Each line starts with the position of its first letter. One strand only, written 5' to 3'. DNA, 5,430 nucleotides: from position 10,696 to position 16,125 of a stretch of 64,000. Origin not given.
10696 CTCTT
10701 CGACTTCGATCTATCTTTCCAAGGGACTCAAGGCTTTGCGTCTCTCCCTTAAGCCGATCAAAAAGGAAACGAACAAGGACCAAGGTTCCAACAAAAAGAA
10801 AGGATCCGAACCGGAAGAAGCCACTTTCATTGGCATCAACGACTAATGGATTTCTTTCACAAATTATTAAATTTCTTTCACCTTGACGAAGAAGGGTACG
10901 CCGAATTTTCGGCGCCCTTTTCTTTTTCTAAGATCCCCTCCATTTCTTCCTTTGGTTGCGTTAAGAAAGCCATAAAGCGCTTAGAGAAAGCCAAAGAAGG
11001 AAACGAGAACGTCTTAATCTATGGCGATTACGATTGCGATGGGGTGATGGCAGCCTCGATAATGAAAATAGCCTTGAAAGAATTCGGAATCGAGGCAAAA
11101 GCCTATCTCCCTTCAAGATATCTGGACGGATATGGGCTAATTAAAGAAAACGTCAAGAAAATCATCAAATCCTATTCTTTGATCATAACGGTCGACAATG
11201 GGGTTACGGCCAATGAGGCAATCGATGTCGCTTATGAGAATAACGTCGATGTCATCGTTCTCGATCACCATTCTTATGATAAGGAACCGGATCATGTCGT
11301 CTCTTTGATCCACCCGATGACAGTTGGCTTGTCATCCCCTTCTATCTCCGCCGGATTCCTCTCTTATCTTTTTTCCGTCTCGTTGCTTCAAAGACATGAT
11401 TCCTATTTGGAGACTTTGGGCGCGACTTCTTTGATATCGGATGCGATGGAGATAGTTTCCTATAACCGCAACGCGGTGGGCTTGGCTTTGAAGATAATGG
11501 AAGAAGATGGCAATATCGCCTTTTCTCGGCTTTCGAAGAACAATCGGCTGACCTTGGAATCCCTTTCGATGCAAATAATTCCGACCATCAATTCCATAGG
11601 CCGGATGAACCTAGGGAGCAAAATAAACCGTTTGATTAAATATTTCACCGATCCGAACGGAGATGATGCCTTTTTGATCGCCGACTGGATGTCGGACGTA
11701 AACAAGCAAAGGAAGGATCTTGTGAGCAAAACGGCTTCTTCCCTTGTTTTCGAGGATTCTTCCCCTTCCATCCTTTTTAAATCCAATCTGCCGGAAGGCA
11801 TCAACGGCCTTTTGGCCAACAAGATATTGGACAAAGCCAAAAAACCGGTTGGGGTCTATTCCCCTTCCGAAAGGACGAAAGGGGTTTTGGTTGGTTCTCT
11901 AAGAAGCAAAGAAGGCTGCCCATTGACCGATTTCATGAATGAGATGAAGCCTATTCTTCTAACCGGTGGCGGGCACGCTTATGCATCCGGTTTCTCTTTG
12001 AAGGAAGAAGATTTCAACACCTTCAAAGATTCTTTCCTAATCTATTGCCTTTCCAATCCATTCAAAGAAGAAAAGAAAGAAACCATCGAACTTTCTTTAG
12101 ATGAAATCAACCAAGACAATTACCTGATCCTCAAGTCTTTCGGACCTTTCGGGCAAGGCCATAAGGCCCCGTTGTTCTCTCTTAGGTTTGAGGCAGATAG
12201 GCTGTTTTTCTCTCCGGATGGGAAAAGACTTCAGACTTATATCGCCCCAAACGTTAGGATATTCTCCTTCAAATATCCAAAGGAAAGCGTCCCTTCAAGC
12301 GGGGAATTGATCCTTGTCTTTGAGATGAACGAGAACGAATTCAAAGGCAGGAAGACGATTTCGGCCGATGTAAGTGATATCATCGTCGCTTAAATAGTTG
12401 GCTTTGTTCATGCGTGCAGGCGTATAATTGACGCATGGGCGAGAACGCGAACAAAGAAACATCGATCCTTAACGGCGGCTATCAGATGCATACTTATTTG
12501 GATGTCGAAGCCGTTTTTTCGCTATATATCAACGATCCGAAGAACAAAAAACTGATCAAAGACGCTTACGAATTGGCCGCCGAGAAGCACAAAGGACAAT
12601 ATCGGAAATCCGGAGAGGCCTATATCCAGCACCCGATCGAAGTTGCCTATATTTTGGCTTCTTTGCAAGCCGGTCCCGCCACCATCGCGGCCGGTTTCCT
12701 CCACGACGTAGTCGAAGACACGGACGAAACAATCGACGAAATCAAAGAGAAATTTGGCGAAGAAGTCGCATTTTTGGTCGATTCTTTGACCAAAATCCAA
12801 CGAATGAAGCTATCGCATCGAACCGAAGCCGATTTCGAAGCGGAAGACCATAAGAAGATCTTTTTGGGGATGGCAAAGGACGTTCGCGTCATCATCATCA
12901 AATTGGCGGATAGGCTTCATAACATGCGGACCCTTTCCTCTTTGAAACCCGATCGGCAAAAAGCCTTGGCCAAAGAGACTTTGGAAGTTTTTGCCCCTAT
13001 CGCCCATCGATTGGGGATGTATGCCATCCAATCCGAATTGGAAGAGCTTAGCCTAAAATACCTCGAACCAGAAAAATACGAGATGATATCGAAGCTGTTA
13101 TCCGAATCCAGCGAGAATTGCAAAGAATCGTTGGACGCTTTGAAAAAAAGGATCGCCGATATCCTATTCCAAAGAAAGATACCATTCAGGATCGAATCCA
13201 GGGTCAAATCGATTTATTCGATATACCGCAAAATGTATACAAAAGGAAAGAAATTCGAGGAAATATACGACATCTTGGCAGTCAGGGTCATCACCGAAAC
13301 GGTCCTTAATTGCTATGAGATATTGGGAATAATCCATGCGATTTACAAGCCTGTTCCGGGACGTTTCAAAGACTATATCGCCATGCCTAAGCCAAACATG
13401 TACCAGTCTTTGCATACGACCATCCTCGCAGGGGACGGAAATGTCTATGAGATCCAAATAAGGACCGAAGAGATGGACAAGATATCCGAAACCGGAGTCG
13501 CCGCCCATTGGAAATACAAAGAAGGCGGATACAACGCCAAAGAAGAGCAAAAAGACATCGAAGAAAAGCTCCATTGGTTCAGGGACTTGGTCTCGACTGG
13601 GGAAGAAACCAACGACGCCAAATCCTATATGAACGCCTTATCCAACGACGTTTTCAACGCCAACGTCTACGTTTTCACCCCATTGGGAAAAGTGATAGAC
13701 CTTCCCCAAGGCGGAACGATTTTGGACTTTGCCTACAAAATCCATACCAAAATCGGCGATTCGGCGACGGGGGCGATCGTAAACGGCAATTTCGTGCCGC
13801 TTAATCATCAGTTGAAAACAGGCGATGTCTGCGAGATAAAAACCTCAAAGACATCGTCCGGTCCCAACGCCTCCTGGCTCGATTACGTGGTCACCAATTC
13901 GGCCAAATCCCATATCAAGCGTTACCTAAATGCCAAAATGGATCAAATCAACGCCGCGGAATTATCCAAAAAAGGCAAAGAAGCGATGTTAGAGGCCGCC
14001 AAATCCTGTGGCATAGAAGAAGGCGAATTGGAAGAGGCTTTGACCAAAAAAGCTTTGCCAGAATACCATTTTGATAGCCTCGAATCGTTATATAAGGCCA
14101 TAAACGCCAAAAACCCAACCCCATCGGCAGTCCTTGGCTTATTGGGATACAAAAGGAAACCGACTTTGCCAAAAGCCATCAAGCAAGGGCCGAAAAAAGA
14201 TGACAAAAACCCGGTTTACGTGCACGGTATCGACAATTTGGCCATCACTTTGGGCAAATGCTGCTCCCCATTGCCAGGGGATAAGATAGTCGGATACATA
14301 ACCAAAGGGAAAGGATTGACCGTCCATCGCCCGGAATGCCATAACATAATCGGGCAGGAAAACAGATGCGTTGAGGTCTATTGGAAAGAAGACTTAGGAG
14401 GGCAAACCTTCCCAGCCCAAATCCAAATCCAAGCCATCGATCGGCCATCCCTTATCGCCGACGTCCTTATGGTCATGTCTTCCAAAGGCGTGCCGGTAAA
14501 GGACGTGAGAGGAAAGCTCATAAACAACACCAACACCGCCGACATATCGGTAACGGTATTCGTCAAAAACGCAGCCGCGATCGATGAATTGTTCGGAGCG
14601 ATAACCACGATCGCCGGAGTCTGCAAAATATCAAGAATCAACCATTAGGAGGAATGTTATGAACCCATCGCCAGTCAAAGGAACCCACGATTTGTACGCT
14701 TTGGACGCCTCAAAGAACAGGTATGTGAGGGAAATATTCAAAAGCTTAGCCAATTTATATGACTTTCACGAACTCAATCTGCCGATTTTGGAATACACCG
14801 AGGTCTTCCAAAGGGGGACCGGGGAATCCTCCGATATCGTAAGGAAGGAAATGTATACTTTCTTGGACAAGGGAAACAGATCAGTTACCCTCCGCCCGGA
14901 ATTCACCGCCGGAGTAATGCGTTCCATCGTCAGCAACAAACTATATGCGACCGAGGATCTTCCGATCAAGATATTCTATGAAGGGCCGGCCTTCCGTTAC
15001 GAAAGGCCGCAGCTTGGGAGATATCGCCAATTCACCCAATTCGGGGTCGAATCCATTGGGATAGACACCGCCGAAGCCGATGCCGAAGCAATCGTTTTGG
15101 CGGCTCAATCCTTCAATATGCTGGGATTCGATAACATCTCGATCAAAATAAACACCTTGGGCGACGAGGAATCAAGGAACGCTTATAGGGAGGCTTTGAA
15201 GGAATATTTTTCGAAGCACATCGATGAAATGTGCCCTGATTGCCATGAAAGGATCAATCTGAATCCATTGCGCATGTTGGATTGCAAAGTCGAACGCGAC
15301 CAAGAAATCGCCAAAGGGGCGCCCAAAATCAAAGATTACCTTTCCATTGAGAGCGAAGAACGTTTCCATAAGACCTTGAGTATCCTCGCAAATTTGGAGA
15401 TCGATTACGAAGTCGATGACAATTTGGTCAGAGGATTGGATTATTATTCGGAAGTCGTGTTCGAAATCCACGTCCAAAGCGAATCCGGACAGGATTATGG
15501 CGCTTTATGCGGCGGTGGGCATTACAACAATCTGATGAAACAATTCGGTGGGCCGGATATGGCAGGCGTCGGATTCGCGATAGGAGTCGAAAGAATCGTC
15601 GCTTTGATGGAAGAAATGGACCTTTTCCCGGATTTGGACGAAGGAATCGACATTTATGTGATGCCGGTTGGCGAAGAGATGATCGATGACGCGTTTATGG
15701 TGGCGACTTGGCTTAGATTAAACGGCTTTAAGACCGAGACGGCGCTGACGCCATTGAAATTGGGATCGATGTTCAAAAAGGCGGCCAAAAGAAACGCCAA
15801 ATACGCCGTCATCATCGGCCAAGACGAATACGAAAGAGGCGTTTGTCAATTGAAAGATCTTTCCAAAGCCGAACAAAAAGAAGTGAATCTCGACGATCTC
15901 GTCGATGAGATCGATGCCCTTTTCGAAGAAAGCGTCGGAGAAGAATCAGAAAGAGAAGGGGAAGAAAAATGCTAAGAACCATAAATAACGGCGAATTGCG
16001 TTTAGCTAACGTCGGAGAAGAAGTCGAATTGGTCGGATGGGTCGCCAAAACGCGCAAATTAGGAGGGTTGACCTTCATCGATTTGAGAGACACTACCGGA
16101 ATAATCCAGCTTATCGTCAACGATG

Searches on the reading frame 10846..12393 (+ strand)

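Call 19: search_protein_families(library=pfam, max_evalue=0.001, proteins=[window:10846-12393:+])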
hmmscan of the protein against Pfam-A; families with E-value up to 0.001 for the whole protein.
window:10846-12393:+ (515 aa): 3 families
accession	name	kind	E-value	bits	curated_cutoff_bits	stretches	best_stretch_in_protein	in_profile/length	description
PF01368.27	DHH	-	4.8e-17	62.9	28.1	1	55-157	1-89/125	DHH family, N-terminal domain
PF17768.7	RecJ_OB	-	1.2e-08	35.4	27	1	415-511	4-107/107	RecJ OB domain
PF02272.25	DHHA1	-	2e-08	35.1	25.9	1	313-395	11-94/102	DHHA1 domain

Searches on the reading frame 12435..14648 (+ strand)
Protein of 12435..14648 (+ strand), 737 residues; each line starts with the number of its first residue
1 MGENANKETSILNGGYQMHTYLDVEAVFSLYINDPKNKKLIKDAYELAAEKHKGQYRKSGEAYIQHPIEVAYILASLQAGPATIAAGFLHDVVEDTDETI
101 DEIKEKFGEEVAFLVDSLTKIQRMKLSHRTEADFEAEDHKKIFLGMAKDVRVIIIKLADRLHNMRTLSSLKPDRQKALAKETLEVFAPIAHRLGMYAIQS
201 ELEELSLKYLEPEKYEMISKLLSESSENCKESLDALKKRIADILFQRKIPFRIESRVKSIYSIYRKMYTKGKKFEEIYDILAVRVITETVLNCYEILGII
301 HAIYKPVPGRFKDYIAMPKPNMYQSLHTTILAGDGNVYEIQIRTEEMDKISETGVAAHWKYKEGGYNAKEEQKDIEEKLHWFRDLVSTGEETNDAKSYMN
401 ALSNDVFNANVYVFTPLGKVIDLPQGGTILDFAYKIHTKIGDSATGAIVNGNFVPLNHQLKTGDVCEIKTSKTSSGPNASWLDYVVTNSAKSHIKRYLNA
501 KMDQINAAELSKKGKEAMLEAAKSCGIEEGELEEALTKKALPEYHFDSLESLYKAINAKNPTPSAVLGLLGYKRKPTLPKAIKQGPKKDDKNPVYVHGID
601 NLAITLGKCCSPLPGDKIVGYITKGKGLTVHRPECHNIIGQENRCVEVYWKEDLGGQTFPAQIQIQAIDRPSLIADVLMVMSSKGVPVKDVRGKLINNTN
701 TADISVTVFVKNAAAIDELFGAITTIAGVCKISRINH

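Call 19: search_protein_families(library=pfam, max_evalue=0.001, proteins=[window:12435-14648:+])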
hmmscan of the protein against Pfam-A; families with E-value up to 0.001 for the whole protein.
window:12435-14648:+ (737 aa): 5 families
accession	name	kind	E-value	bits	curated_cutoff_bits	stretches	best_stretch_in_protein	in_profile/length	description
PF13328.12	HD_4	-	8.6e-48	162.4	27.2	1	44-195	1-155/156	HD domain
PF04607.23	RelA_SpoT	-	6.1e-43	146.1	27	1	255-364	1-111/113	Region found in RelA / SpoT proteins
PF02824.27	TGS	-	4.1e-21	75.2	22.2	1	411-470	1-60/60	TGS domain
PF13291.12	ACT_4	-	2.3e-12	47.9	27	1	656-734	2-80/80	ACT domain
PF01966.28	HD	-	8.2e-12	45.9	22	1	63-164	1-116/116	HD domain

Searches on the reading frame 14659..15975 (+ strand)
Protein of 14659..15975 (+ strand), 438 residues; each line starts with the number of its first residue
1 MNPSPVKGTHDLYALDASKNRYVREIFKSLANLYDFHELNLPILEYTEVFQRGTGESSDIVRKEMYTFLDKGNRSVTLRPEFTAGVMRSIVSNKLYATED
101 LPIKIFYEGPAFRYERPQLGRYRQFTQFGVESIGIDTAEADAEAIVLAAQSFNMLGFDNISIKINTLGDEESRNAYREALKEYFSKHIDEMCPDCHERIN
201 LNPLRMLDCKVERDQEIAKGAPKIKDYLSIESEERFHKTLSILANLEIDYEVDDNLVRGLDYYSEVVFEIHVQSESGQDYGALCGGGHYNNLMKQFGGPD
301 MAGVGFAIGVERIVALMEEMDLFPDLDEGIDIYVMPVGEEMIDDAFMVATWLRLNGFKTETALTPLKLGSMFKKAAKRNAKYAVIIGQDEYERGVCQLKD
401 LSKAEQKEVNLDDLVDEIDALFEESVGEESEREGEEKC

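Call 19: search_protein_families(library=pfam, max_evalue=0.001, proteins=[window:14659-15975:+])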
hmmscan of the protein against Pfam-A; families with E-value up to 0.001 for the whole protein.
window:14659-15975:+ (438 aa): 4 families
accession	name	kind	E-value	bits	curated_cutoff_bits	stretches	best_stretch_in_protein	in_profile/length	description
PF13393.11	tRNA-synt_His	-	5e-41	141.4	25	1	8-313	1-308/308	Histidyl-tRNA synthetase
PF03129.25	HGTP_anticodon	-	4.6e-15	56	21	1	331-419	1-92/94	Anticodon binding domain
PF00587.30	tRNA-synt_2b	-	1.3e-12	48.6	29.3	1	66-316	1-174/179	tRNA synthetase class II core domain (G, H, P, S and T)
PF01409.25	tRNA-synt_2d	-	0.00021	21.3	19.8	0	60-158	60-157/246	tRNA synthetases class II core domain (F)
